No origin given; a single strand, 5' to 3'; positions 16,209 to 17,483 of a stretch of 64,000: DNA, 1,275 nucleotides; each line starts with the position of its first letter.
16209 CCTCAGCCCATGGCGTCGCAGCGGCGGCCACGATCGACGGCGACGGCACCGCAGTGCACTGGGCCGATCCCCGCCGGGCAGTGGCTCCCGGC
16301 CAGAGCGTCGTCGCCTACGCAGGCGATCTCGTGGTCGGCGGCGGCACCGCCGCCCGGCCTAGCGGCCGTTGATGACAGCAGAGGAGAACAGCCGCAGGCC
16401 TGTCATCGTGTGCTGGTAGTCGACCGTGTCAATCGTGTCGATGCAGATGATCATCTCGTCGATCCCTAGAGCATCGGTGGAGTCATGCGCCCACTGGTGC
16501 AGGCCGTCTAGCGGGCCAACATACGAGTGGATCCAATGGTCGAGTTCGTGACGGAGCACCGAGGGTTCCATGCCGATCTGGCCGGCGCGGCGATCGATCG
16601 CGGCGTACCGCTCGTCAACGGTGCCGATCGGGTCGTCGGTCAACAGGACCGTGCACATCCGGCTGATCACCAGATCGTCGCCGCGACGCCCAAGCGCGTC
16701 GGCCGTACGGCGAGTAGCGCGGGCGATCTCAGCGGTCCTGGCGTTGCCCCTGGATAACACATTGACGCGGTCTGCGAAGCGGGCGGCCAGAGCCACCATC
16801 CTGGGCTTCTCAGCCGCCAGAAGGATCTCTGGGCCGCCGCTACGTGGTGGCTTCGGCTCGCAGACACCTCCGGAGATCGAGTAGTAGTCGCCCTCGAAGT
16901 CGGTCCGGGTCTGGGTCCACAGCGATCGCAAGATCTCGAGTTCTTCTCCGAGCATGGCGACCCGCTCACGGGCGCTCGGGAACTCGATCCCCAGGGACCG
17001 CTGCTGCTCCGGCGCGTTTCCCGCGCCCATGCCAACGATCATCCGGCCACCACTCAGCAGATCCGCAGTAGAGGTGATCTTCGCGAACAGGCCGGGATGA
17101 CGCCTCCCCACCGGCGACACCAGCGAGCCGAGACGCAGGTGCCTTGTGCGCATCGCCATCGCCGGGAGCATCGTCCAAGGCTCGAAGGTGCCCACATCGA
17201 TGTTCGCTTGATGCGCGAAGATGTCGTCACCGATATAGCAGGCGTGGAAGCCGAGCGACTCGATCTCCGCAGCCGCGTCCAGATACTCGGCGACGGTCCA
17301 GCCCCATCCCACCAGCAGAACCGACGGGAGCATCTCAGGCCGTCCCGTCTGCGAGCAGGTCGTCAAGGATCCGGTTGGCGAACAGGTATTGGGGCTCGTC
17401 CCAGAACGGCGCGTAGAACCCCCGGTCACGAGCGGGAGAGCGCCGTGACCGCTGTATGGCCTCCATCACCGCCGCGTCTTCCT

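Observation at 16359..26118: Tightly coupled 9-gene operon joining a Liv-type ABC importer to MBL, GNAT, Rieske-like and LLM enzymes, with a divergent TetR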

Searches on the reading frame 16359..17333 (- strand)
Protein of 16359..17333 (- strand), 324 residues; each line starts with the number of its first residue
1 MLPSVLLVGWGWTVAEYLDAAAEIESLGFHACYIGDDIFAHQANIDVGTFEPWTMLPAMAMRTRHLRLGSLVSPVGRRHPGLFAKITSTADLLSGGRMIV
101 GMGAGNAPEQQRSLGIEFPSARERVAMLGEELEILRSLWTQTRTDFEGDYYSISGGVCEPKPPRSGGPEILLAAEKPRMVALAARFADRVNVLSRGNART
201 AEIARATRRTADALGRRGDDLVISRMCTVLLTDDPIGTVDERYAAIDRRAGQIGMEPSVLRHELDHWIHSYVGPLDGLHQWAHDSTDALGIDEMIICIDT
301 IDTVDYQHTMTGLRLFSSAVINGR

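Call 4: search_protein_families(library=pfam, proteins=[window:16359-17333:-], max_evalue=0.01)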
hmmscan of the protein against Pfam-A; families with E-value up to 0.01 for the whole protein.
window:16359-17333:- (324 aa): 1 family
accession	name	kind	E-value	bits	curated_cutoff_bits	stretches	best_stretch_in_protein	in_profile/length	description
PF00296.26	Bac_luciferase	-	7.6e-42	144.2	27.9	1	14-235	22-234/314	Luciferase-like monooxygenase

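Call 5: search_protein_families(library=ncbifam, proteins=[window:16359-17333:-], max_evalue=0.01)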
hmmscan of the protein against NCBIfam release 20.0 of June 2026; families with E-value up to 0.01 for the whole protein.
window:16359-17333:- (324 aa): 30 families (the best 25 are shown)
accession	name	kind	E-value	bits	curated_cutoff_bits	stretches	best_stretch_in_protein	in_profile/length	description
TIGR03560.1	F420_Rv1855c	subfamily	1.7e-46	158.9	231.4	1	15-224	13-225/227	TIGR03560 family F420-dependent LLM class oxidoreductase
TIGR03619.1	F420_Rv2161c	subfamily_domain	2.1e-32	112.7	166.9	1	21-234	4-220/247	TIGR03619 family F420-dependent LLM class oxidoreductase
TIGR03621.1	F420_MSMEG_2516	subfamily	8.7e-28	97.3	213.15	1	16-243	15-236/295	TIGR03621 family F420-dependent LLM class oxidoreductase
TIGR03557.1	F420_G6P_family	subfamily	2.5e-23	82.7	210.4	1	15-191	13-186/316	TIGR03557 family F420-dependent LLM class oxidoreductase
TIGR03856.1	F420_MSMEG_2906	subfamily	1.2e-21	77.4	243.7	1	16-141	17-142/249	LLM class F420-dependent oxidoreductase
TIGR03564.1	F420_MSMEG_4879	subfamily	2.9e-19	69.7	234.25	1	50-236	24-205/265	TIGR03564 family F420-dependent LLM class oxidoreductase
TIGR04021.1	LLM_DMSO2_sfnG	equivalog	6.4e-19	68.5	382.95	1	49-215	60-225/350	dimethylsulfone monooxygenase SfnG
TIGR04465.1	ArgArg_F420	equivalog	1.2e-18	67.4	470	1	13-218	58-259/364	F420-dependent hydroxymycolic acid dehydrogenase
TIGR03554.1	F420_G6P_DH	equivalog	2.4e-18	66.2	420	1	16-229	17-229/331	glucose-6-phosphate dehydrogenase (coenzyme-F420)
TIGR03571.1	lucif_BA3436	subfamily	7.5e-18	64.8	303.9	1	14-165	30-180/304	TIGR03571 family LLM class oxidoreductase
TIGR03860.1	FMN_nitrolo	subfamily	1.1e-17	63.9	279.7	2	15-140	29-161/422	NtaA/DmoA family FMN-dependent monooxygenase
TIGR03555.1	F420_mer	equivalog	4.9e-16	59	348.7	1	25-226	22-209/325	5,10-methylenetetrahydromethanopterin reductase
NF002619.0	PRK02271.1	equivalog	1.8e-15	57.1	276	1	20-191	19-175/329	5,10-methylenetetrahydromethanopterin reductase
TIGR03857.1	F420_MSMEG_2249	hypoth_equivalog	1.2e-14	54.3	218.4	1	4-233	3-217/329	TIGR03857 family LLM class F420-dependent oxidoreductase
TIGR03559.1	F420_Rv3520c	subfamily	6.8e-14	51.7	335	1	13-242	11-239/325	LLM class F420-dependent oxidoreductase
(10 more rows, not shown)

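Call 39: search_solved_structures(query=window:16359-17333:-, max_evalue=1e-8)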
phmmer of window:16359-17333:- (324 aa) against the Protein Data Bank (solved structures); distinct sequences matched with E-value up to 1e-8: 16.
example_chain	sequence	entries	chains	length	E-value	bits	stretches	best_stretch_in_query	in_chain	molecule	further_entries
8qpl_A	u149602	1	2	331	6.2e-17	65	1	28-227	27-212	5,10-methylenetetrahydromethanopterin reductase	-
8qq8_A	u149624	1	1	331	6.2e-17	65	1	28-227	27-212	5,10-methylenetetrahydromethanopterin reductase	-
3b4y_A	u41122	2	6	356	6.4e-17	65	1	19-235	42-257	PROBABLE F420-DEPENDENT GLUCOSE-6-PHOSPHATE DEHYDROGENASE FGD1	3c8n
8qpm_A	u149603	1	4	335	6.4e-17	64.9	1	28-227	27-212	5,10-methylenetetrahydromethanopterin reductase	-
5lxe_A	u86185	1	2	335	6.5e-16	61.7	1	55-191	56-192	F420-dependent glucose-6-phosphate dehydrogenase 1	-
9fp4_A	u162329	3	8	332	5.1e-14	55.4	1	22-218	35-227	F420-dependent hydroxymycolic acid dehydrogenase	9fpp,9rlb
3rao_A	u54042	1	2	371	3.6e-12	49.3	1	20-189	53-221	Putative Luciferase-like Monooxygenase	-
6sgg_AAA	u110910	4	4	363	1.1e-11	47.8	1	50-243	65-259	Pyrimidine monooxygenase RutA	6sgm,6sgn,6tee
6sgl_AAA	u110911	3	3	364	1.1e-11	47.8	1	50-243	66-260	Pyrimidine monooxygenase RutA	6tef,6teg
5wan_A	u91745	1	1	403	1.4e-11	47.4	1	50-243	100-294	Pyrimidine monooxygenase RutA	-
1rhc_A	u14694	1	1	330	8.9e-11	44.8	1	16-193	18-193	F420-dependent alcohol dehydrogenase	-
9hav_A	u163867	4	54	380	9.5e-11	44.7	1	52-188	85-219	Luciferase family protein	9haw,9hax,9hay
8vw6_A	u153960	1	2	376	3.3e-10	42.9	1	24-198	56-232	Alkanesulfonate monooxygenase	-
7bip_A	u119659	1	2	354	3.5e-10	42.8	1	18-200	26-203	Luciferase-like monooxygenase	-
6ak1_A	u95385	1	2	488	7e-10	41.8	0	146-242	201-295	Dimethyl-sulfide monooxygenase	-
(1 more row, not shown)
